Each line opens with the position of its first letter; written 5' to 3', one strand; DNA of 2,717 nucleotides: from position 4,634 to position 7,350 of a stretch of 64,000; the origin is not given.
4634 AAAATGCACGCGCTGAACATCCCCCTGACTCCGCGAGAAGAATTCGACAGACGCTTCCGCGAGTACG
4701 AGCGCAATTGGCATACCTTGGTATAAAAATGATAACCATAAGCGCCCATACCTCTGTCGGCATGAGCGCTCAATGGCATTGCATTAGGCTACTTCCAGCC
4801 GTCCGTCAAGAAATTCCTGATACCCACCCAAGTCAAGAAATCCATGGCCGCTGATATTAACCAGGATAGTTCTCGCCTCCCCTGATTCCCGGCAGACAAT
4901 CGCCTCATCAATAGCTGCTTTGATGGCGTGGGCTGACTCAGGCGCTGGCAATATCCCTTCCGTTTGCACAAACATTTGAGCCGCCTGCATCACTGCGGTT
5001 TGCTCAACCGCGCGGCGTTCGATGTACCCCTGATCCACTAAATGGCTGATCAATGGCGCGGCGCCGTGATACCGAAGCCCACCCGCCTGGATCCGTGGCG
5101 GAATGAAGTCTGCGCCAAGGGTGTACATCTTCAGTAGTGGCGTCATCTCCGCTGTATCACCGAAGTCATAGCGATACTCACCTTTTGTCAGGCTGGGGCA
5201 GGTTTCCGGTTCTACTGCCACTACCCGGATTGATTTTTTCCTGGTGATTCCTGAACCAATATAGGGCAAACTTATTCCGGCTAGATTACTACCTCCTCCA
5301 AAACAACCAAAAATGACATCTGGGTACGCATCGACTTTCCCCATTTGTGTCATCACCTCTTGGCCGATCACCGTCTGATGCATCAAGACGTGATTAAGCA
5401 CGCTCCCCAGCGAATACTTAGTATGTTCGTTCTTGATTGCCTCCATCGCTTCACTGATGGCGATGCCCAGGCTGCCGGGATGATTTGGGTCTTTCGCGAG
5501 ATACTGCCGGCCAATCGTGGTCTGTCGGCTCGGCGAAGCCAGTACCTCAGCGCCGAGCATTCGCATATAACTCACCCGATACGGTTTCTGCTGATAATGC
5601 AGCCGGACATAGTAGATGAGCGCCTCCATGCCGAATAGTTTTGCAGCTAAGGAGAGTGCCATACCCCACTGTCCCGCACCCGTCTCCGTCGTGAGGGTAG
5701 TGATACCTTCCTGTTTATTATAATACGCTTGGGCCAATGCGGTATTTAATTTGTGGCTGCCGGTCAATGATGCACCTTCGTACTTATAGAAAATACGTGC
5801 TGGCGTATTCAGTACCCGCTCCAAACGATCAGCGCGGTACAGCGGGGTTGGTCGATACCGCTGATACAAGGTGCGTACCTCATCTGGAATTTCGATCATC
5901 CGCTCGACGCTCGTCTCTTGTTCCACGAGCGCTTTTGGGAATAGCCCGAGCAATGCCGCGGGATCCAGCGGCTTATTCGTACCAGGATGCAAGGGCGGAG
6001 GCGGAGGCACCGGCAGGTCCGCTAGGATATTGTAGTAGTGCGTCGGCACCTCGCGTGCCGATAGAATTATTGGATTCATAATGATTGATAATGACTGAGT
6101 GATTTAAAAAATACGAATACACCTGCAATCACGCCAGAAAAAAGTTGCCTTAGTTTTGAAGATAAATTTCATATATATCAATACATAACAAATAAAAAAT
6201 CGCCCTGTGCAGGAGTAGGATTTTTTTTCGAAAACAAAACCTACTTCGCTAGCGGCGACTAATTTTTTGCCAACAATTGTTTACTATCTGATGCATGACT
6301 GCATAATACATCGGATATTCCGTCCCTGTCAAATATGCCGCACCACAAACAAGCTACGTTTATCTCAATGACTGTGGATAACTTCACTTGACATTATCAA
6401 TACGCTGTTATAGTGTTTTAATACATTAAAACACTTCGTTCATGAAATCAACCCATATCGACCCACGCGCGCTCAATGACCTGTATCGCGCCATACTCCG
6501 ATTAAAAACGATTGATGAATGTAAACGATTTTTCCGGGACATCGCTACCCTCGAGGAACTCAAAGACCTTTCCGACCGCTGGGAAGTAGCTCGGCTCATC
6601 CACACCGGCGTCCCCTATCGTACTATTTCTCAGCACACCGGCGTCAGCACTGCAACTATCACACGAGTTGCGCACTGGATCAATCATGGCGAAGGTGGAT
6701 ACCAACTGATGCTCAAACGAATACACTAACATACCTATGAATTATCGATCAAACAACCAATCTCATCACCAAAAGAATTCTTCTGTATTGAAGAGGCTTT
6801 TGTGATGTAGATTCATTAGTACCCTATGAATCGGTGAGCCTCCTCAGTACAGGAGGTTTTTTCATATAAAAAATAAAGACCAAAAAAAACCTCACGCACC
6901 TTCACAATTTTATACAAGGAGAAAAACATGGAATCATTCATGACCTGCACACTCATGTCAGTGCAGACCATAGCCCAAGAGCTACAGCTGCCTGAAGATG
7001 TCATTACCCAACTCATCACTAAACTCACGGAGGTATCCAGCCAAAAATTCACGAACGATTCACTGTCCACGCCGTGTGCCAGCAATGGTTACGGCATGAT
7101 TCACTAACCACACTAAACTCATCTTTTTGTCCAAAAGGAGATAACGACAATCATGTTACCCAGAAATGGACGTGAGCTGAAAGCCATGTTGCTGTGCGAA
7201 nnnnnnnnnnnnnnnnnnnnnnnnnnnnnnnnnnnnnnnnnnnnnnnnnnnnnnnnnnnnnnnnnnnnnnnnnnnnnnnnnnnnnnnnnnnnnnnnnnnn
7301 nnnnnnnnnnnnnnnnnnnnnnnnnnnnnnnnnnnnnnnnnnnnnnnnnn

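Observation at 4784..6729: trpB2 divergently paired with a TrpR-like (YerC/YecD) regulator and a perfect palindrome in the shared promoter region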

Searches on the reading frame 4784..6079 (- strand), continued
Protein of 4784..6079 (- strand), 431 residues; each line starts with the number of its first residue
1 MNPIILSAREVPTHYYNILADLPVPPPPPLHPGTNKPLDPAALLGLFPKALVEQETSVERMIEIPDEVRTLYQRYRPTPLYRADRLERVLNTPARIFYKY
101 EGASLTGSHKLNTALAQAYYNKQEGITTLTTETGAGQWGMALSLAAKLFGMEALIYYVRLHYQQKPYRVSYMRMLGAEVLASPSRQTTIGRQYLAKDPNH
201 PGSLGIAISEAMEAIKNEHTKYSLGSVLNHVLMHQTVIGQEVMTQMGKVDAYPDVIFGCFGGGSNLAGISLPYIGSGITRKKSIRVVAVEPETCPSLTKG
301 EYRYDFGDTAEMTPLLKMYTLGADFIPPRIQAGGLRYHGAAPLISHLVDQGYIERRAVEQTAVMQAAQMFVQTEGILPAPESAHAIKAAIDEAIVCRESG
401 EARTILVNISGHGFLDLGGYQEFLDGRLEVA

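Call 63: search_protein_families(library=ncbifam, proteins=[L177:1726-1998:+, L179:2026-2511:-, L177:482-784:-, L168:1321-2439:-], max_evalue=0.01)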
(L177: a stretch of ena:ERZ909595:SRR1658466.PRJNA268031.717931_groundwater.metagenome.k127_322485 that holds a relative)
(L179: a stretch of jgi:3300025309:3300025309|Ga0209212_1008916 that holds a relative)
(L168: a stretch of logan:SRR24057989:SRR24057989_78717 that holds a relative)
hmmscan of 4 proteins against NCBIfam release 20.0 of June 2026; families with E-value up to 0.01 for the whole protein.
L177:1726-1998:+ (90 aa): 2 families
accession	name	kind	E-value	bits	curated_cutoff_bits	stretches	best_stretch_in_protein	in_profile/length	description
TIGR01321.1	TrpR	equivalog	7.6e-15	55.1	67.25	1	2-85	6-90/94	trp operon repressor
TIGR02531.1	yecD_yerC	hypoth_equivalog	2.8e-08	34.1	42.2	1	5-88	5-88/88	YerC/YecD family TrpR-related protein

L179:2026-2511:- (161 aa): 0 families

L177:482-784:- (100 aa): 0 families

L168:1321-2439:- (372 aa): 2 families
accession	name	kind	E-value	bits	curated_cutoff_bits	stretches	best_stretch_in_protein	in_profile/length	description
NF045502.1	variant_rSAM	domain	1.1e-46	159.4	125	1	8-308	4-323/357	radical SAM protein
TIGR04043.1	rSAM_MSMEG_0568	hypoth_equivalog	1.5e-39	136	303.7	1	45-361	27-348/354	MSMEG_0568 family radical SAM protein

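Call 80: find_encoding_contigs(protein=P0122, flank=3000, max_places=2)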
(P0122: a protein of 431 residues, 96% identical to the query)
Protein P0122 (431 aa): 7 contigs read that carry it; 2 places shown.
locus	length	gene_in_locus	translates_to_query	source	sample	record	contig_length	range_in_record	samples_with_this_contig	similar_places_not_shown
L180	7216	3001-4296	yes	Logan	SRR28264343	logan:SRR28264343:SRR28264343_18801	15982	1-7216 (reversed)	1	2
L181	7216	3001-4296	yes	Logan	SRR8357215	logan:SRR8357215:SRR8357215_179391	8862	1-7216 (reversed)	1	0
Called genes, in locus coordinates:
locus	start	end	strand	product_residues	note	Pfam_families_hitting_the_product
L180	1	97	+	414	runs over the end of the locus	-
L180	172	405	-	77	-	-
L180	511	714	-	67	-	-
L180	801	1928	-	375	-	PF04055:Radical_SAM (faint)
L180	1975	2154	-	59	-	-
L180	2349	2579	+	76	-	-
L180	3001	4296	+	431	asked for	PF00291:PALP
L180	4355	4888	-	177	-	PF01928:CYTH (weak)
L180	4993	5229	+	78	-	-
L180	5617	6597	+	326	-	PF02784:Orn_Arg_deC_N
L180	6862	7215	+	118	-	?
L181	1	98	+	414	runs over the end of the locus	-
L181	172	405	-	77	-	-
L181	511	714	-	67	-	-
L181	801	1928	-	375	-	PF04055:Radical_SAM (faint)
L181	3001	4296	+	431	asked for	PF00291:PALP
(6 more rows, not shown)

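Call 81: find_encoding_contigs(protein=P0137, flank=3000, max_places=2)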
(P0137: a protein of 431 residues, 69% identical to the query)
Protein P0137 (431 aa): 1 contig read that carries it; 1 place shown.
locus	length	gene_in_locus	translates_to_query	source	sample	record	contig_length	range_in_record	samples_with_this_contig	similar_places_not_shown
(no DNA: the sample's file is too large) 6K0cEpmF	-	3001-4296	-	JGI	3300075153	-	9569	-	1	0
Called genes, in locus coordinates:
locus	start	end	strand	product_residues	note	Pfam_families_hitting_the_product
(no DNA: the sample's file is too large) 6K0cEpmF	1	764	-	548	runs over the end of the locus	PF13401:AAA_22 (faint), PF05157:MshEN, PF00437:T2SSE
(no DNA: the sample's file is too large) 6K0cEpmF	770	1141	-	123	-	PF00072:Response_reg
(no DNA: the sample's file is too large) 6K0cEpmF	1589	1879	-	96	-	-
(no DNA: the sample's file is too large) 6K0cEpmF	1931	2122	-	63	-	-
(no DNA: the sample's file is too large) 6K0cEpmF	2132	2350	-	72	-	-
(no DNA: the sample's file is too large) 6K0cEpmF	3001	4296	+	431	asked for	PF00291:PALP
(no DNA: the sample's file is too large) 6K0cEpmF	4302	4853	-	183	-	?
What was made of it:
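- Tried and rejected: One lookup returned no DNA (P0137; call 81).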

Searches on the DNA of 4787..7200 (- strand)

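Call 12: search_rna_families(source=window, start=5900, end=7200, threshold=evalue, max_evalue=10)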
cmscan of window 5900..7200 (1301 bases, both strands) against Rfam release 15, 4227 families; matches with E-value up to 10: 8.
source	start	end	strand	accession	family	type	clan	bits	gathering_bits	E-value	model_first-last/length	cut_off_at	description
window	6765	6868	+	RF04312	trpB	Cis-reg;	-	22.6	59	2.2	1-107/107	no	trpB ncRNA motif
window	6152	6268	-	RF02900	AaHKsRNA82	Gene; sRNA;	-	20.2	51.4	4.4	1-81/81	no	Aggregatibacter sRNA 82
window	6848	6900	-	RF03640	mir-3747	Gene; miRNA;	-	19.3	63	0.84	1-67/67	no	mir-3747 microRNA precursor family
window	7133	7190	-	RF02451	ncr1241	Gene; sRNA;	-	18.2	60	4.4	1-63/63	no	Bacillus sRNA ncr1241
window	6839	6930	+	RF02980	freshwater-2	Cis-reg;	-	17.4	49.9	8.9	1-84/84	no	freshwater-2 RNA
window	6188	6270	-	RF00639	mir-515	Gene; miRNA;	CL00096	16.5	68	6.3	1-87/87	no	mir-515 microRNA precursor family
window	6727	6773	-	RF01140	sR20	Gene; snRNA; snoRNA; CD-box;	-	15.9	44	3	1-56/56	no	Small nucleolar RNA sR20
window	6855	6907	-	RF02108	DLEU2_4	Gene; lncRNA;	-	14.8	40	5.4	1-58/58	no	Deleted in lymphocytic leukemia 2 conserved region 4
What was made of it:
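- On Ribosome-mediated amino-acid attenuator (trpL type): In the window region there are no significant hits at E up to 10 (call 12).
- Tried and rejected: The only curious hit is a sub-threshold match to the 'trpB ncRNA motif' RF04312 at 6765-6868 (+), downstream of yerC (22.6 bits against a cutoff of 59, E = 2.2), which I take as chance (call 12).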

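Call 75: search_rna_families(sources=[L170, L173, L175, L177, L087, L168], threshold=evalue, max_evalue=1)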
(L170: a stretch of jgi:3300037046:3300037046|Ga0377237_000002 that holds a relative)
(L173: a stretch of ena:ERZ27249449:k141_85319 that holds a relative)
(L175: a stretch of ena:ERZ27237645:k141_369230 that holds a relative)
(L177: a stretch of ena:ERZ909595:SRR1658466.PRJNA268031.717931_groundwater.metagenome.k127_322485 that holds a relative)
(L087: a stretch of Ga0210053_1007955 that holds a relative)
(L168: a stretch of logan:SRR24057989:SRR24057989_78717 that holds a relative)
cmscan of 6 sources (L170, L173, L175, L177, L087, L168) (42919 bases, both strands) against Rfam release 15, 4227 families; matches with E-value up to 1: 5.
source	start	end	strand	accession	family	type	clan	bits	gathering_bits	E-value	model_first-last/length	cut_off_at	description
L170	4659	4732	-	RF00005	tRNA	Gene; tRNA;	CL00001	61.7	29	4.1e-11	1-71/71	no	tRNA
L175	6078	6187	-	RF00033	MicF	Gene; antisense;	-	34.3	79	0.24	1-94/94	no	MicF RNA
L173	7242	7296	-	RF00005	tRNA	Gene; tRNA;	CL00001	32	29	0.0062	19-71/71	5'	tRNA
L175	5344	5409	+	RF02843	RefA5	Gene; antisense;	-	27.3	91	0.22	1-68/68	no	Enterococcus sRNA A5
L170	358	426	-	RF00311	snoZ188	Gene; snRNA; snoRNA; CD-box;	-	25.3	50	0.61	1-123/123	no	Small nucleolar RNA Z188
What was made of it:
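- On Ribosome-mediated amino-acid attenuator (trpL type): No Rfam hit falls on the leaders at E of 1 or below (call 75).
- Closest known: Classical ribosome-mediated attenuators. Different: No Rfam match was found (calls 12, 75).
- No Rfam family matches these leaders (calls 12, 75).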
